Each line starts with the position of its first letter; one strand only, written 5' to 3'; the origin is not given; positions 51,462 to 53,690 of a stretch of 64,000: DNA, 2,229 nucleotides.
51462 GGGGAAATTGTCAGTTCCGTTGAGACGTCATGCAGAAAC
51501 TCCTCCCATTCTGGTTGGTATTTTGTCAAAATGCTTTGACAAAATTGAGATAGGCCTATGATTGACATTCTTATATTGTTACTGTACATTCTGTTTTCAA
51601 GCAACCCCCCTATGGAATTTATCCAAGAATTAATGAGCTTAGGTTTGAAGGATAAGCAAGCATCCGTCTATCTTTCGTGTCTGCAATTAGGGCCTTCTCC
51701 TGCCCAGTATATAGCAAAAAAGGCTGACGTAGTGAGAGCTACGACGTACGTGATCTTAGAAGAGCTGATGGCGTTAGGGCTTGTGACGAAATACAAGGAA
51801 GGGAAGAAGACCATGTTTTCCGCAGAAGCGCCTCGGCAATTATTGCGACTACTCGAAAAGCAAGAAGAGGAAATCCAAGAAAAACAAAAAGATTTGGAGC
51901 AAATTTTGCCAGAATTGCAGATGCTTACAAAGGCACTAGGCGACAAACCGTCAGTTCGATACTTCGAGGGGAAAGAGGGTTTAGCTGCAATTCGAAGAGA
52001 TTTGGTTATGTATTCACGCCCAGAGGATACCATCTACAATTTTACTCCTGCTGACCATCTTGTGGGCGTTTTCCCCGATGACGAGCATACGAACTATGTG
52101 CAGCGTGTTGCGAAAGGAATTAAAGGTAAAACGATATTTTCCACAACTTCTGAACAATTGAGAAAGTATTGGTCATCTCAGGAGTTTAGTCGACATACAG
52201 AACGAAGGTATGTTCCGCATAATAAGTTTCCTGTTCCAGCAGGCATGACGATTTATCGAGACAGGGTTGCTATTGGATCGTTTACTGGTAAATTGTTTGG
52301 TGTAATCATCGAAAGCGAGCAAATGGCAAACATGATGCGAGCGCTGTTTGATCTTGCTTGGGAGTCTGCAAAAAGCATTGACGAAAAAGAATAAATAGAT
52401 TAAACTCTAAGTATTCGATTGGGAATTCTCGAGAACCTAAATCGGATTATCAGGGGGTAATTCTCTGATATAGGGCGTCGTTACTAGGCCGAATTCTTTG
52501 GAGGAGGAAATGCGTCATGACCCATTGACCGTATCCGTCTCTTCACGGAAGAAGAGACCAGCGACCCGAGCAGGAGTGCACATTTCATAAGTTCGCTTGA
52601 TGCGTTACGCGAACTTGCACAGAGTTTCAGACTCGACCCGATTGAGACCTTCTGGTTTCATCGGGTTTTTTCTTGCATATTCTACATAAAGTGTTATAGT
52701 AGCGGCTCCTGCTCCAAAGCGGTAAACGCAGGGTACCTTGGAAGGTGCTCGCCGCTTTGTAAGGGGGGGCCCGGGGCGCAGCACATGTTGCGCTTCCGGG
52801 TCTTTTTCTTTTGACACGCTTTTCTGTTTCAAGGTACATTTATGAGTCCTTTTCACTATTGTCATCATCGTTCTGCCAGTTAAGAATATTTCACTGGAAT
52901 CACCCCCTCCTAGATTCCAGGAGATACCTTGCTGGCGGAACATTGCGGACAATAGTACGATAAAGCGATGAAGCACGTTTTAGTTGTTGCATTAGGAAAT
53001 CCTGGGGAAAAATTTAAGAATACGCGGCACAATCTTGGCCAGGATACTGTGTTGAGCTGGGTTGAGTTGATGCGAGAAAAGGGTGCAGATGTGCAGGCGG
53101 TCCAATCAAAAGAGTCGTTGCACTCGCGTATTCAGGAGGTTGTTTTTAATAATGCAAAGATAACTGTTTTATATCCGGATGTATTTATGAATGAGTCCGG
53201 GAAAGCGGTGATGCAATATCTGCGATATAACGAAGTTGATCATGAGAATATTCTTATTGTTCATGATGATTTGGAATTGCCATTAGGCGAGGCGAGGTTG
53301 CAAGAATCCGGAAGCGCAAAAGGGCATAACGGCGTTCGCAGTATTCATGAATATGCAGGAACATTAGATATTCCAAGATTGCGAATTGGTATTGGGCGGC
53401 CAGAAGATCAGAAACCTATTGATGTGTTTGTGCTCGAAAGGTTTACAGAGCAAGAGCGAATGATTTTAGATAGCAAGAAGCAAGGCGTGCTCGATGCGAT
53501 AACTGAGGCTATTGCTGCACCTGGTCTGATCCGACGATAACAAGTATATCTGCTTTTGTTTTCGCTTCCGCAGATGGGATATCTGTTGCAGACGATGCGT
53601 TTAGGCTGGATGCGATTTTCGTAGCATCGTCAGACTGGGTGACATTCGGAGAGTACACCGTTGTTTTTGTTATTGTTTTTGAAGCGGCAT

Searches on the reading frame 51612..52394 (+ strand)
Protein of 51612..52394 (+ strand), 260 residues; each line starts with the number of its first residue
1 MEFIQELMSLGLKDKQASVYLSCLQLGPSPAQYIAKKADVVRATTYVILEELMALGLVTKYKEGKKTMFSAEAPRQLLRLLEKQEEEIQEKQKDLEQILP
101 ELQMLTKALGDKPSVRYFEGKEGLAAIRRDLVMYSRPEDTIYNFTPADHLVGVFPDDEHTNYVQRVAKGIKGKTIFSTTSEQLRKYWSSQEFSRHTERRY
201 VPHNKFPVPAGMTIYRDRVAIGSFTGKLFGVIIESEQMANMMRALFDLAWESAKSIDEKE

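Call 17: search_protein_families(library=pfam, proteins=[window:51612-52394:+])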
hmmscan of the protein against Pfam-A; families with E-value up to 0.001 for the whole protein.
window:51612-52394:+ (260 aa): 2 families
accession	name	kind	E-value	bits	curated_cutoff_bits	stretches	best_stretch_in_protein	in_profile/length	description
PF01978.25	TrmB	-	3.8e-11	43.1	25.6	1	7-71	1-64/68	Sugar-specific transcriptional regulator TrmB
PF24033.1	DUF7342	-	9.2e-06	26.1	31.6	1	28-99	17-86/150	Family of unknown function (DUF7342)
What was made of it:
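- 51612..52394 (+): TrmB-like regulator gene (260 aa). Only the N-terminal winged helix matches known families. Pfam PF01978, E=3.8e-11 (call 17).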

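Call 18: find_encoding_contigs(protein=window:51612-52394:+, flank=3000, max_places=10)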
Protein window:51612-52394:+ (260 aa): no gene with exactly this product is on record in the collection.
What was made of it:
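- Tried and rejected: The exact product of the window's trmB-like gene is not on record (call 18).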

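Call 19: find_homologous_proteins(query=window:51612-52394:+)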
Query window:51612-52394:+ (260 aa): 348 proteins with E <= 0.001 among 722 candidates; the best 120 are listed.
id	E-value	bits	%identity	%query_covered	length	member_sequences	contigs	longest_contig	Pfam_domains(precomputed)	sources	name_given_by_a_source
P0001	3.7e-163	559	97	100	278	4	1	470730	PF01978.26,PF24033.2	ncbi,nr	ncbi:MAG: hypothetical protein K8Q97_00805 [Candidatus Andersenbacteria bacterium]|nr:hypothetical p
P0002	2.5e-140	484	84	100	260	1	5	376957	PF01978.26,PF24033.2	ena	-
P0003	3.9e-129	447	79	100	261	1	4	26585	PF01978.26,PF24033.2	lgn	-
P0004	5.5e-126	437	79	98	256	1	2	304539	PF01978.26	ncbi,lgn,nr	ncbi:MAG TPA: helix-turn-helix domain-containing protein [Candidatus Andersenbacteria bacterium]|nr:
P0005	9.1e-125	433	74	99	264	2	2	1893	PF01978.26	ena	-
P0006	5.7e-124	430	77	99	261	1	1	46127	PF01978.26,PF24033.2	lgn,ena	-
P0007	2.4e-123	428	76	98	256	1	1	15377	PF01978.26,PF24033.2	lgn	-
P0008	3.0e-122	425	75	99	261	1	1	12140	PF01978.26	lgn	-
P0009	1.3e-120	419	73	100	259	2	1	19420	PF01978.26,PF24033.2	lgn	-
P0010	2.1e-119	415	82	87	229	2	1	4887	-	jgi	jgi:hypothetical protein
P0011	7.5e-119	414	73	99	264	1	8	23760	PF01978.26,PF24033.2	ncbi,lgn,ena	-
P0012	1.8e-118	412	72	98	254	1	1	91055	PF01978.26,PF24033.2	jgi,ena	jgi:sugar-specific transcriptional regulator TrmB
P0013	1.8e-118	412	73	99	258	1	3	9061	PF01978.26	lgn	-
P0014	5.8e-118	411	73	100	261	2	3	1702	PF01978.26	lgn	-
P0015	1.7e-117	409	72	99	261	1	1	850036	PF01978.26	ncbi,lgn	-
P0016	1.9e-117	409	72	99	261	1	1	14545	PF01978.26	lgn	-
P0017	2.6e-117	408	73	98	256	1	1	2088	PF01978.26,PF24033.2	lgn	-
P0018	2.9e-117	408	71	99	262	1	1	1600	PF01978.26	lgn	-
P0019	4.7e-117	408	72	99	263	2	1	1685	PF01978.26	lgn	-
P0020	7.6e-117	407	72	100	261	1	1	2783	PF01978.26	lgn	-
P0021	2.9e-116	405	70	99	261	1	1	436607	PF01978.26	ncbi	-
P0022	1.4e-115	403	70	100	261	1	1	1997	PF01978.26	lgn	-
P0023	2.0e-115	402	70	99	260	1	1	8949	PF01978.26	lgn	-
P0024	2.7e-115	402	72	98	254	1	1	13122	PF01978.26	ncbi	-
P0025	2.9e-115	402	70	99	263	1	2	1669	PF01978.26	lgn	-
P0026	3.6e-115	401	70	100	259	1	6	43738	PF01978.26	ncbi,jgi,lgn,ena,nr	ncbi:MAG TPA: helix-turn-helix domain-containing protein [Candidatus Andersenbacteria bacterium]|nr:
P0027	3.7e-115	401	71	99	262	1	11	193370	PF01978.26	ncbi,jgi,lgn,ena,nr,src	ncbi:MAG: hypothetical protein A3C02_02985 [Candidatus Andersenbacteria bacterium RIFCSPHIGHO2_02_FU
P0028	3.8e-115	401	70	100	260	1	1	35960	PF01978.26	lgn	-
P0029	6.9e-115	401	74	95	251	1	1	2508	PF01978.26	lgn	-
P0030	1.1e-114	400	72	100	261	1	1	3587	PF01978.26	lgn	-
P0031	1.8e-114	399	70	100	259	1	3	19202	PF01978.26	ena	-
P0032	3.0e-114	398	70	100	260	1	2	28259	PF01978.26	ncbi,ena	ncbi:MAG: helix-turn-helix domain-containing protein [Patescibacteria group bacterium]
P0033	6.9e-114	397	69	99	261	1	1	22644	PF01978.26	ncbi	-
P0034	1.3e-113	396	70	100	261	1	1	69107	PF01978.26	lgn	-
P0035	1.6e-113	396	69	99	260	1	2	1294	PF01978.26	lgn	-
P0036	1.7e-113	396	69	99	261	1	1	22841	PF01978.26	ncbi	-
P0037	1.9e-113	396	71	99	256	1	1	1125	PF01978.26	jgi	jgi:sugar-specific transcriptional regulator TrmB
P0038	4.7e-113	395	70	98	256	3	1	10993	PF01978.26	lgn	-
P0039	7.1e-113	394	70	99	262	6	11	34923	PF01978.26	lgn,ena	-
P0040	1.4e-112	393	69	99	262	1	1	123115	PF01978.26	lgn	-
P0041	2.0e-112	392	69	99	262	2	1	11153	PF01978.26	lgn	-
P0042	2.1e-112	392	70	99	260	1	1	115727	PF01978.26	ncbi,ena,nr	ncbi:MAG: hypothetical protein O3A36_00990 [bacterium]|nr:hypothetical protein [bacterium]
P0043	4.0e-112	392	70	97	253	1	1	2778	PF01978.26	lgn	-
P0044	6.1e-112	391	70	98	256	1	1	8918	PF01978.26,PF24033.2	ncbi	-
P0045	1.1e-111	390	67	99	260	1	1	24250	PF01978.26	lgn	-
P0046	3.0e-111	389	69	98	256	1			PF01978.26,PF24033.2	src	-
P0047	3.4e-111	388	69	98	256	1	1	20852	PF01978.26,PF24033.2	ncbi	-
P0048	5.2e-111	388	68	99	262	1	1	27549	PF01978.26,PF24033.2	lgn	-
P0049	6.6e-109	381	65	99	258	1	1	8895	PF01978.26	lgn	-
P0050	1.3e-106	373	66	100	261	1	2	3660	PF01978.26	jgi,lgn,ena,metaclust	metaclust:\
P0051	8.2e-106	371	66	97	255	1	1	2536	PF01978.26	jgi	-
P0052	1.4e-105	370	64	98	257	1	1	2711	PF01978.26,PF24033.2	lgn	-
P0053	7.3e-104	364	64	98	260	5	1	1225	PF01978.26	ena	-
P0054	1.6e-102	360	64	100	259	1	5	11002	PF01978.26,PF24033.2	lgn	-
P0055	3.5e-102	359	64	98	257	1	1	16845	PF01978.26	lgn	-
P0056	3.8e-102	359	64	96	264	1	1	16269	PF01978.26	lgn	-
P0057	7.9e-102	358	63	98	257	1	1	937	PF01978.26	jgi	jgi:HTH-type transcriptional regulator, sugar sensing transcriptional regulator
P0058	9.4e-102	358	66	100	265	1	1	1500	PF01978.26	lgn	-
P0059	1.2e-101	357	62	100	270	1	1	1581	PF01978.26,PF24033.2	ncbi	ncbi:MAG: TrmB family transcriptional regulator [Acidobacteriota bacterium]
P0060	2.9e-101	356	65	99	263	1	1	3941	PF01978.26,PF24033.2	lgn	-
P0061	3.0e-101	356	64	98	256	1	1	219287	PF01978.26,PF24033.2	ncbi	-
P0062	4.8e-101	355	62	100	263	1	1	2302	PF01978.26,PF24033.2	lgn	-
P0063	5.8e-101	355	64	96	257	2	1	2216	PF01978.26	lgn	-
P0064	7.6e-101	355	66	99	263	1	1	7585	PF01978.26,PF24033.2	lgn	-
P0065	1.2e-100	354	64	99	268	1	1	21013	PF01978.26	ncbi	-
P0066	2.3e-100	353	64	98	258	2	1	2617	PF01978.26,PF24033.2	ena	-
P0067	3.4e-100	352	61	100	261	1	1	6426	PF01978.26,PF24033.2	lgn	-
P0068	6.9e-100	351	64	98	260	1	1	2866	PF01978.26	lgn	-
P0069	2.6e-99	350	63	99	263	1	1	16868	PF01978.26,PF24033.2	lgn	-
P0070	4.7e-99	349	64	93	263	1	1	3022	PF01978.26,PF24033.2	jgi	jgi:sugar-specific transcriptional regulator TrmB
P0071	7.4e-99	348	63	96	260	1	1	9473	PF01978.26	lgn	-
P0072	7.8e-99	348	61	100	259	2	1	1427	PF01978.26,PF24033.2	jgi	-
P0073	1.2e-98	347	62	95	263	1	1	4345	PF01978.26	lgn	-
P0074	1.4e-98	347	61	100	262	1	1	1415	PF01978.26,PF24033.2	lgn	-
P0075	1.6e-98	347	62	97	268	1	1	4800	PF01978.26,PF24033.2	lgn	-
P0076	1.9e-98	347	63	99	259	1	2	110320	PF01978.26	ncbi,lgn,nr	ncbi:MAG: helix-turn-helix domain-containing protein [Candidatus Andersenbacteria bacterium]|nr:heli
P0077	2.0e-98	347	63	96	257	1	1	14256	PF01978.26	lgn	-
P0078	2.5e-98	346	64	97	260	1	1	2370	PF01978.26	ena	-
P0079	2.6e-98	346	58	100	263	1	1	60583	PF01978.26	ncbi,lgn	ncbi:MAG: helix-turn-helix domain-containing protein [Candidatus Andersenbacteria bacterium]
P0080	3.5e-98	346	62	100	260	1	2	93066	PF01978.26,PF24033.2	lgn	-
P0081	5.1e-98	345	63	99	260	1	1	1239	PF01978.26,PF24033.2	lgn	-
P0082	5.4e-98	345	63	99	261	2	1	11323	PF01978.26,PF24033.2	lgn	-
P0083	2.0e-97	343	62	99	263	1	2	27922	PF01978.26,PF24033.2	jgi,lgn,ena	jgi:sugar-specific transcriptional regulator TrmB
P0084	2.5e-97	343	62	99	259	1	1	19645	PF01978.26,PF24033.2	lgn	-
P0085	2.6e-97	343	60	99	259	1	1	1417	PF01978.26,PF24033.2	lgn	-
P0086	3.0e-97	343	62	100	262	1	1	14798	PF01978.26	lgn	-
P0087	3.1e-97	343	60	99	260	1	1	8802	PF01978.26,PF24033.2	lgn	-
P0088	3.7e-97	343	64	98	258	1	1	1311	PF01978.26,PF24033.2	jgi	-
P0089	3.9e-97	342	63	99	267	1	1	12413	PF01978.26,PF24033.2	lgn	-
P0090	5.8e-97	342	61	100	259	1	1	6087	PF01978.26,PF24033.2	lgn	-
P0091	7.6e-97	341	61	98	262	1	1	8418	PF01978.26,PF24033.2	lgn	-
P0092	8.6e-97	341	61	98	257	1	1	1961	PF01978.26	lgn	-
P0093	9.6e-97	341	61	98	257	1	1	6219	PF01978.26,PF24033.2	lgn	-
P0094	1.4e-96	341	64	96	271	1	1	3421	PF01978.26,PF24033.2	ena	-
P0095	1.7e-96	340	59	100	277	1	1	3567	PF01978.26,PF24033.2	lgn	-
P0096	2.4e-96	340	62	99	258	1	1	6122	PF01978.26,PF24033.2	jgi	jgi:sugar-specific transcriptional regulator TrmB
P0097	2.7e-96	340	62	100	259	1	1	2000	PF01978.26,PF24033.2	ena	-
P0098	2.8e-96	340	62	99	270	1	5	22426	PF01978.26,PF24033.2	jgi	-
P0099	2.8e-96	340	62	97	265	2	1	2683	PF01978.26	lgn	-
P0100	4.3e-96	339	59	100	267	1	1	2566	PF01978.26,PF24033.2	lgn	-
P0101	7.9e-96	338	60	98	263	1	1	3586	PF01978.26,PF24033.2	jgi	jgi:sugar-specific transcriptional regulator TrmB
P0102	1.2e-95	338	62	99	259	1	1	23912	PF01978.26,PF24033.2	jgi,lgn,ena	-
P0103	1.3e-95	337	61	100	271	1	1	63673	PF01978.26,PF24033.2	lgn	-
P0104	2.1e-95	337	62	99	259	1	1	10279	PF01978.26,PF24033.2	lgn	-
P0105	3.4e-95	336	61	97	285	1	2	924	PF01978.26,PF24033.2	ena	-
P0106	3.7e-95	336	59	99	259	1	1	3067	PF01978.26,PF24033.2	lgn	-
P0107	4.7e-95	336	63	97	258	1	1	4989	PF01978.26,PF24033.2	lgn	-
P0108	4.9e-95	336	61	92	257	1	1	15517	PF01978.26,PF24033.2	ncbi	-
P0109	6.6e-95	335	62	99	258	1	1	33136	PF01978.26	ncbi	ncbi:MAG: helix-turn-helix domain-containing protein [Candidatus Andersenbacteria bacterium]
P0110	8.1e-95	335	62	97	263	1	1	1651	PF01978.26,PF24033.2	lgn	-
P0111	8.9e-95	335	60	99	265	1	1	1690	PF01978.26,PF24033.2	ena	-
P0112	1.1e-94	334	62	99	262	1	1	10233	PF01978.26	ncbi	-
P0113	1.4e-94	334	57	100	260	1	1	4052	PF01978.26,PF24033.2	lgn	-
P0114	1.9e-94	334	62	100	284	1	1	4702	PF01978.26,PF24033.2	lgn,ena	-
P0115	2.2e-94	333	62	100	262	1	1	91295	PF01978.26,PF24033.2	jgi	jgi:sugar-specific transcriptional regulator TrmB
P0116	2.2e-94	333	62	99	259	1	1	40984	PF01978.26,PF24033.2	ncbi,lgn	ncbi:MAG: helix-turn-helix domain-containing protein [Candidatus Andersenbacteria bacterium]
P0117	2.8e-94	333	64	97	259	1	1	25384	PF01978.26,PF24033.2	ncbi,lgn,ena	-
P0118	2.9e-94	333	60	99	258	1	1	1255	PF01978.26,PF24033.2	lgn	-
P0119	2.9e-94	333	60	100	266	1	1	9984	PF01978.26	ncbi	-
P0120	3.3e-94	333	60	99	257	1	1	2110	PF01978.26,PF24033.2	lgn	-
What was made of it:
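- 51612..52394 (+): 348 homologues were found (E<=0.001); those that carry a source name are mostly labelled Andersenbacteria (call 19).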

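Call 21: find_encoding_contigs(protein=P0001, flank=3000, max_places=2)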
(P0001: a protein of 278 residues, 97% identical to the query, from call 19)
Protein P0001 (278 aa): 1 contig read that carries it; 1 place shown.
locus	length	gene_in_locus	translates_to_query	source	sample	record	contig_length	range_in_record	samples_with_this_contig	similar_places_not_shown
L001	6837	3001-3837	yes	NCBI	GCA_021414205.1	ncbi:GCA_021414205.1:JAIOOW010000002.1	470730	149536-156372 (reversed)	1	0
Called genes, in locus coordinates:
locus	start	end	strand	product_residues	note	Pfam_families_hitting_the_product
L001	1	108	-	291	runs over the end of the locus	PF02481:DNA_processg_A, PF17782:WHD_DprA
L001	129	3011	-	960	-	PF17757:UvrB_inter (weak), PF02559:CarD_TRCF_RID, PF00270:DEAD, PF04851:ResIII, PF00271:Helicase_C, PF03461:TRCF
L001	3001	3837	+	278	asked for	PF01978:TrmB, PF24033:DUF7342 (weak)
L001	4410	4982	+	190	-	PF01195:Pept_tRNA_hydro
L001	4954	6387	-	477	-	PF03816:LytR_cpsA_psr, PF13399:LytR_C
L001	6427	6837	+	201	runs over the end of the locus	PF10502:Peptidase_S26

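Call 22: find_encoding_contigs(protein=P0002, flank=3000, max_places=2)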
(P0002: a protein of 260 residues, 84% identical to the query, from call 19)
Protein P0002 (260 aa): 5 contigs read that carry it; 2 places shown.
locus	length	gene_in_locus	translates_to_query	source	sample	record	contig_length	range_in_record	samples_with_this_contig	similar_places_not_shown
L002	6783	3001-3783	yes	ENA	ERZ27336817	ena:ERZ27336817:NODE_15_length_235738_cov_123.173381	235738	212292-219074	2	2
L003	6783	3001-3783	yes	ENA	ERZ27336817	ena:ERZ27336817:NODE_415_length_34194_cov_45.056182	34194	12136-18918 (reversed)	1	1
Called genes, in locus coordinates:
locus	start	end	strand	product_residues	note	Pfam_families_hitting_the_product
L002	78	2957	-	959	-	PF17757:UvrB_inter (weak), PF02559:CarD_TRCF_RID, PF00270:DEAD, PF04851:ResIII, PF00271:Helicase_C, PF03461:TRCF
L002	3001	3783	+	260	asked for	PF01978:TrmB, PF24033:DUF7342 (weak)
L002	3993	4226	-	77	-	-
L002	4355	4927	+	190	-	PF01195:Pept_tRNA_hydro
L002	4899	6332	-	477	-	PF03816:LytR_cpsA_psr, PF13399:LytR_C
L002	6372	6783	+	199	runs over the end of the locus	PF10502:Peptidase_S26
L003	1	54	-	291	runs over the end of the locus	PF02481:DNA_processg_A, PF17782:WHD_DprA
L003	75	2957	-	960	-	PF17757:UvrB_inter (weak), PF02559:CarD_TRCF_RID, PF00270:DEAD, PF04851:ResIII, PF00271:Helicase_C, PF03461:TRCF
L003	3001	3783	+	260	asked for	PF01978:TrmB, PF24033:DUF7342 (weak)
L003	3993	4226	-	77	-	-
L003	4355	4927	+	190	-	PF01195:Pept_tRNA_hydro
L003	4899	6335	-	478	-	PF03816:LytR_cpsA_psr, PF13399:LytR_C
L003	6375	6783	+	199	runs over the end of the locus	PF10502:Peptidase_S26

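Call 23: find_encoding_contigs(protein=P0004, flank=3000, max_places=2)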
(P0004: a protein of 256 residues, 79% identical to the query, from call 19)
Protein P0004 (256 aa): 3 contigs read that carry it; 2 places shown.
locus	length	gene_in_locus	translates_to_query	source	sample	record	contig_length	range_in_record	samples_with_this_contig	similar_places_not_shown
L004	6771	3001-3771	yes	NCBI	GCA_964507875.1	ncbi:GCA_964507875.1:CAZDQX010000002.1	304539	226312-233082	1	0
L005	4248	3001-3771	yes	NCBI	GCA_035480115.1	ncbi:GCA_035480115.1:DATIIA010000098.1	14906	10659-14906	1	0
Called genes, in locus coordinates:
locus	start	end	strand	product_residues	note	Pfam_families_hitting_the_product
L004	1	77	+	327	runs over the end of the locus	-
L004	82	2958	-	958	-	PF17757:UvrB_inter, PF02559:CarD_TRCF_RID, PF00270:DEAD, PF04851:ResIII, PF00271:Helicase_C, PF03461:TRCF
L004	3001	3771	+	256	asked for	PF01978:TrmB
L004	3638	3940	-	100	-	-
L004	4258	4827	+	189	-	PF01195:Pept_tRNA_hydro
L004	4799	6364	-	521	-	PF03816:LytR_cpsA_psr, PF13399:LytR_C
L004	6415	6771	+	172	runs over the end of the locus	PF10502:Peptidase_S26, PF00717:Peptidase_S24 (weak)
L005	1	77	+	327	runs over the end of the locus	-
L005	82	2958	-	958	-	PF17757:UvrB_inter, PF02559:CarD_TRCF_RID, PF00270:DEAD, PF04851:ResIII, PF00271:Helicase_C, PF03461:TRCF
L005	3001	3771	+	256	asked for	PF01978:TrmB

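Call 54: find_encoding_contigs(protein=P0003, flank=1500, max_places=2)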
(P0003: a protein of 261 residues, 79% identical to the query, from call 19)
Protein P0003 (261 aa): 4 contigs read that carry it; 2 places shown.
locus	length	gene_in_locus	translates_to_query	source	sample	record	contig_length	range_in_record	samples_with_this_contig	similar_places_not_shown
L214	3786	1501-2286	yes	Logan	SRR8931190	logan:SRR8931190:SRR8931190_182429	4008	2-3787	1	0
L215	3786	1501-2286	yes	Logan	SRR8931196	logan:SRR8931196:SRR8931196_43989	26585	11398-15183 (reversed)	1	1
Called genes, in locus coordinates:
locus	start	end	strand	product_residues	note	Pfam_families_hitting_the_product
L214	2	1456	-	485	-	?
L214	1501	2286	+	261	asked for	PF01978:TrmB, PF24033:DUF7342 (weak)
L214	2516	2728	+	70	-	-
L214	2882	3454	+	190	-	PF01195:Pept_tRNA_hydro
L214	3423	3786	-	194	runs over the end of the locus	?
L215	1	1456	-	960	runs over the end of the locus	PF17757:UvrB_inter (weak), PF02559:CarD_TRCF_RID, PF00270:DEAD, PF04851:ResIII, PF00271:Helicase_C, PF03461:TRCF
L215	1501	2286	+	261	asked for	PF01978:TrmB, PF24033:DUF7342 (weak)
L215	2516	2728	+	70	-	-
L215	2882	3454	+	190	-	PF01195:Pept_tRNA_hydro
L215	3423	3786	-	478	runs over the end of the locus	PF03816:LytR_cpsA_psr, PF13399:LytR_C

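Call 55: find_encoding_contigs(protein=P0006, flank=1500, max_places=2)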
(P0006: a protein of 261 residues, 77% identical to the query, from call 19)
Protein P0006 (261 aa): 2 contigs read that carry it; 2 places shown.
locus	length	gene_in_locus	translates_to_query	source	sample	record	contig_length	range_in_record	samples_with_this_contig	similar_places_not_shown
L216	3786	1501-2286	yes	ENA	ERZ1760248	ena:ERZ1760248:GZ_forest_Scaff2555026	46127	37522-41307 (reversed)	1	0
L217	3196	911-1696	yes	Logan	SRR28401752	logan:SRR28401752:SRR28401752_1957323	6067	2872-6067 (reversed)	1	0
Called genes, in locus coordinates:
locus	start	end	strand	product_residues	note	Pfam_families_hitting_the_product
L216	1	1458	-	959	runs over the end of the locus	PF17757:UvrB_inter, PF02559:CarD_TRCF_RID, PF00270:DEAD, PF04851:ResIII, PF00271:Helicase_C, PF03461:TRCF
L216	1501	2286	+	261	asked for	PF01978:TrmB, PF24033:DUF7342 (weak)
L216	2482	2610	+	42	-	-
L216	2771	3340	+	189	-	PF01195:Pept_tRNA_hydro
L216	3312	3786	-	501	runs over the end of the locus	PF03816:LytR_cpsA_psr, PF13399:LytR_C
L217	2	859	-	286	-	?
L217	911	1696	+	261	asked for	PF01978:TrmB, PF24033:DUF7342 (weak)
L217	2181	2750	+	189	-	PF01195:Pept_tRNA_hydro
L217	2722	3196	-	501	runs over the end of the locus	PF03816:LytR_cpsA_psr, PF13399:LytR_C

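Call 56: find_encoding_contigs(protein=P0011, flank=1500, max_places=3)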
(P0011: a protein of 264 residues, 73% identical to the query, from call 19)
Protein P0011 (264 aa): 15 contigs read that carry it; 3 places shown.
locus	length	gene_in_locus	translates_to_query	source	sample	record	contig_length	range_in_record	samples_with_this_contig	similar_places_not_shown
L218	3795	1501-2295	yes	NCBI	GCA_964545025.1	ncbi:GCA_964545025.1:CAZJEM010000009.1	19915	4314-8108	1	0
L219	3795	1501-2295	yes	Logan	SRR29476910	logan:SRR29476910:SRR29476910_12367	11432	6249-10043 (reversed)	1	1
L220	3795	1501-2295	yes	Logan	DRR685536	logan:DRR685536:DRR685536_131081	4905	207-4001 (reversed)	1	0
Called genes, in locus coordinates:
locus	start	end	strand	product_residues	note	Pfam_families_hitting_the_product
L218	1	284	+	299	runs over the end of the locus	-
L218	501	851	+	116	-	-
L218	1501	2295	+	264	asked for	PF01978:TrmB, PF24033:DUF7342 (faint)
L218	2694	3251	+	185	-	PF01195:Pept_tRNA_hydro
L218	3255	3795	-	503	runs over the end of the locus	PF03816:LytR_cpsA_psr, PF13399:LytR_C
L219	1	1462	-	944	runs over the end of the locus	PF17757:UvrB_inter, PF02559:CarD_TRCF_RID, PF00270:DEAD, PF04851:ResIII, PF00271:Helicase_C, PF03461:TRCF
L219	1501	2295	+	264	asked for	PF01978:TrmB, PF24033:DUF7342 (faint)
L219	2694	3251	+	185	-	PF01195:Pept_tRNA_hydro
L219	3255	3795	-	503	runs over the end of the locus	PF03816:LytR_cpsA_psr, PF13399:LytR_C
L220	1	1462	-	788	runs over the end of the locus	?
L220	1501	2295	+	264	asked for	PF01978:TrmB, PF24033:DUF7342 (faint)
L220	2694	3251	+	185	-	PF01195:Pept_tRNA_hydro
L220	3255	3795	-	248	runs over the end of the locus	?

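Call 68: search_solved_structures(query=window:51612-52394:+, max_evalue=0.01)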
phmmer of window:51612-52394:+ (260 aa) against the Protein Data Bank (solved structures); distinct sequences matched with E-value up to 0.01: 0.
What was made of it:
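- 51612..52394 (+): No homologue in the PDB (call 68).
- Closest known: Archaeal TrmB / TrmBL1. Different: It has no recognisable sugar-binding C-terminal domain (calls 17, 68).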

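Call 69: search_protein_families(library=ncbifam, proteins=[window:51612-52394:+], max_evalue=0.01)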
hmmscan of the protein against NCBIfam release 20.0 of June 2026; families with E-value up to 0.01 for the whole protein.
window:51612-52394:+ (260 aa): 6 families
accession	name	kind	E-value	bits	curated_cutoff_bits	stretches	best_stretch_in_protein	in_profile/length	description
NF047390.1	TransRegTrmBL1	equivalog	1.4e-05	24.2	650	1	2-103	5-102/341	HTH-type sugar sensing transcriptional regulator TrmBL1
NF040851.1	tran_reg_TrmB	equivalog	0.0002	20.7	600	1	3-102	7-102/338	HTH-type sugar-sensing transcriptional regulator TrmB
NF033545.0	transpos_IS630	equivalog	0.0016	18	100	0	29-98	14-84/299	IS630 family transposase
NF053606.1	Sta1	subfamily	0.0036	17.4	80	1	11-67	17-73/100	Sta1 family transcriptional regulator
NF040939.2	trans_reg_lrs14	equivalog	0.0038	17.2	90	1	10-67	17-75/103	Lrs14 family HTH-type transcriptional regulator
NF053609.1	Sul12a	equivalog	0.0072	16.5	150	0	39-107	30-100/103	Sul12a family chromatin-organizing protein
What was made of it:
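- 51612..52394 (+): NCBIfam TrmB and TrmBL1 scores fall far below their cut-offs (call 69).
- On TrmB / TrmBL1 regulator (the neighbouring gene): 20.7 and 24.2 bits against cut-offs of 600 and 650, and only residues 2-103 match (call 69).
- Closest known: Archaeal TrmB / TrmBL1. Different: The protein scores far below the TrmB and TrmBL1 equivalog cut-offs, at 21-24 bits against 600-650 (call 69).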

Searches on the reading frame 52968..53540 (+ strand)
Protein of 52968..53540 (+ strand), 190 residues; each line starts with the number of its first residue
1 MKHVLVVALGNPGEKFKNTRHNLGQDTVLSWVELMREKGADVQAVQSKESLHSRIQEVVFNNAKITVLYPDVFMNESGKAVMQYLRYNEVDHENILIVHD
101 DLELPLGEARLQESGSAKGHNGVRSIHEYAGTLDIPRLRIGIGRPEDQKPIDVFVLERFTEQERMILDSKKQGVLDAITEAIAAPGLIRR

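Call 17: search_protein_families(library=pfam, proteins=[window:52968-53540:+])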
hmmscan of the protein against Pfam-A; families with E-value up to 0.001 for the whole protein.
window:52968-53540:+ (190 aa): 1 family
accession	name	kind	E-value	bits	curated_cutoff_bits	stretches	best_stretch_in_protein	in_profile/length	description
PF01195.25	Pept_tRNA_hydro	-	1.8e-48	165.2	27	1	5-182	1-171/183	Peptidyl-tRNA hydrolase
